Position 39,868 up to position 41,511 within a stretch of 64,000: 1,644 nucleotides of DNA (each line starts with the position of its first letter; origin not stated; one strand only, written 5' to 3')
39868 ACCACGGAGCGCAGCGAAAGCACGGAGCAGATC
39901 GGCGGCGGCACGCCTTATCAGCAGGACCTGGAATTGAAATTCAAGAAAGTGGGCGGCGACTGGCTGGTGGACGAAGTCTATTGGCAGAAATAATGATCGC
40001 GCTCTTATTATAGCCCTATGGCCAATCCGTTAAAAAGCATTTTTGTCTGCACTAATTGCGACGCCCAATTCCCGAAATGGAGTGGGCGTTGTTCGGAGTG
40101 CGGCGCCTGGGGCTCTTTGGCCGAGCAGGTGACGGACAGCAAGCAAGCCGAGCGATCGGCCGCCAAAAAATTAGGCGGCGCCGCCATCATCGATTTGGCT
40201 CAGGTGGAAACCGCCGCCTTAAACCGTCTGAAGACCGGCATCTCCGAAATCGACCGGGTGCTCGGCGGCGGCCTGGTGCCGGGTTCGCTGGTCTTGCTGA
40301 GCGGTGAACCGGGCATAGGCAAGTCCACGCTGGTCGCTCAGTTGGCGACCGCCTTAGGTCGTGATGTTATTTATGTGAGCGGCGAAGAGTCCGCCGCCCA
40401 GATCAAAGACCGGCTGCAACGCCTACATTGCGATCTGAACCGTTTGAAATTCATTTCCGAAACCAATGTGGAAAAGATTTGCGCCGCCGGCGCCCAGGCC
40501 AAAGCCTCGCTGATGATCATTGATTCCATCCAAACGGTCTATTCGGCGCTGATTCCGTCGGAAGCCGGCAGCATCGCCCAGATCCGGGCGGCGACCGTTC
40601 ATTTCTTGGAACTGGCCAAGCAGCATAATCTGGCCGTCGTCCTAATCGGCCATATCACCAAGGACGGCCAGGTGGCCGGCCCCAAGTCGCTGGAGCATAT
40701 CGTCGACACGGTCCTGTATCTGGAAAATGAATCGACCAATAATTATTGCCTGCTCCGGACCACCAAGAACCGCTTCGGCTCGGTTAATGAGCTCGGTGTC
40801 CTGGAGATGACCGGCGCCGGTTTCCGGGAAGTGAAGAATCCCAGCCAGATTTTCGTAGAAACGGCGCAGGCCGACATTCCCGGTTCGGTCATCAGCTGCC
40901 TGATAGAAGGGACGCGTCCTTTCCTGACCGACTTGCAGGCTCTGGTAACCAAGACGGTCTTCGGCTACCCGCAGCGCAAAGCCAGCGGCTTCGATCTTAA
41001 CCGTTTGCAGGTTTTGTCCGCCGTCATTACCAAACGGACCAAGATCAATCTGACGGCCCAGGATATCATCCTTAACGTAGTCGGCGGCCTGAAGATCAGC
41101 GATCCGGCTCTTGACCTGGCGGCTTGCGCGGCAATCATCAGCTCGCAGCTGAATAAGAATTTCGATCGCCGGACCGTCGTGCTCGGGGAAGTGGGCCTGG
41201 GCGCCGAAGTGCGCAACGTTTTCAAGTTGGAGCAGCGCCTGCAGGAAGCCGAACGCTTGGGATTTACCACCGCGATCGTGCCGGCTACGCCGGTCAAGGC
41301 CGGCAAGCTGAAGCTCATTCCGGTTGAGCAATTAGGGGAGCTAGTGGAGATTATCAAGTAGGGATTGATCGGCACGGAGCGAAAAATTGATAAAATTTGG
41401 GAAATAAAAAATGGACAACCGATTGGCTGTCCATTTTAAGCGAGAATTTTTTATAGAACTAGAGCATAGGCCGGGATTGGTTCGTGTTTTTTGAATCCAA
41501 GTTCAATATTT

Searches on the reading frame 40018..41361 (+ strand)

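Call 62: search_protein_families(library=pfam, proteins=[window:40018-41361:+], max_evalue=0.001)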
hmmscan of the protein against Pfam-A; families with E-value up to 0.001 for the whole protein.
window:40018-41361:+ (447 aa): 19 families
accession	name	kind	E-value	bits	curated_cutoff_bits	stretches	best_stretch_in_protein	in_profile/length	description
PF06745.19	ATPase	-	1.6e-17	64.1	26.6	1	71-144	1-78/231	KaiC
PF13481.12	AAA_25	-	1.7e-15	57.6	27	1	67-218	11-195/195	AAA domain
PF13541.12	ChlI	-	5.2e-09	36.5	27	1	331-423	28-119/121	Subunit ChlI of Mg-chelatase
PF03796.21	DnaB_C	-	8.4e-09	35.6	27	1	71-186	2-124/255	DnaB-like helicase C terminal domain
PF13401.12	AAA_22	-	3.1e-08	34.5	27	1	90-212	6-123/130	AAA domain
PF18073.7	Zn_ribbon_LapB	-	4.2e-08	33.2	25.7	1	9-36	1-28/28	Rubredoxin metal binding domain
PF13191.12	AAA_16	-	6.8e-08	33.6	32.6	1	86-208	24-137/167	AAA ATPase domain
PF00004.35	AAA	-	4.8e-07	30.7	21.2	1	92-210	1-105/131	ATPase family associated with various cellular activities (AAA)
PF07088.17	GvpD_P-loop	-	6.5e-06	26.6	24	0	156-238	100-175/189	GvpD gas vesicle protein, P-loop domain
PF13479.12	AAA_24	-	2.9e-05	24.5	27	1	92-177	5-79/195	AAA domain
PF07728.20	AAA_5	-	3.1e-05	24.4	22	1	92-134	2-47/139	AAA domain (dynein-related subfamily)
PF08423.17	Rad51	-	4.8e-05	23.2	22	0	69-112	6-49/244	Rad51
PF13671.12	AAA_33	-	5.6e-05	23.9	27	1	91-170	1-77/143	AAA domain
PF23442.1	DUF7125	-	6.1e-05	22.7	29.1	1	69-135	2-66/207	Family of unknown function (DUF7125)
PF20720.3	nSTAND3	-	0.00023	21.3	27.2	1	91-122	19-53/155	Novel STAND NTPase 3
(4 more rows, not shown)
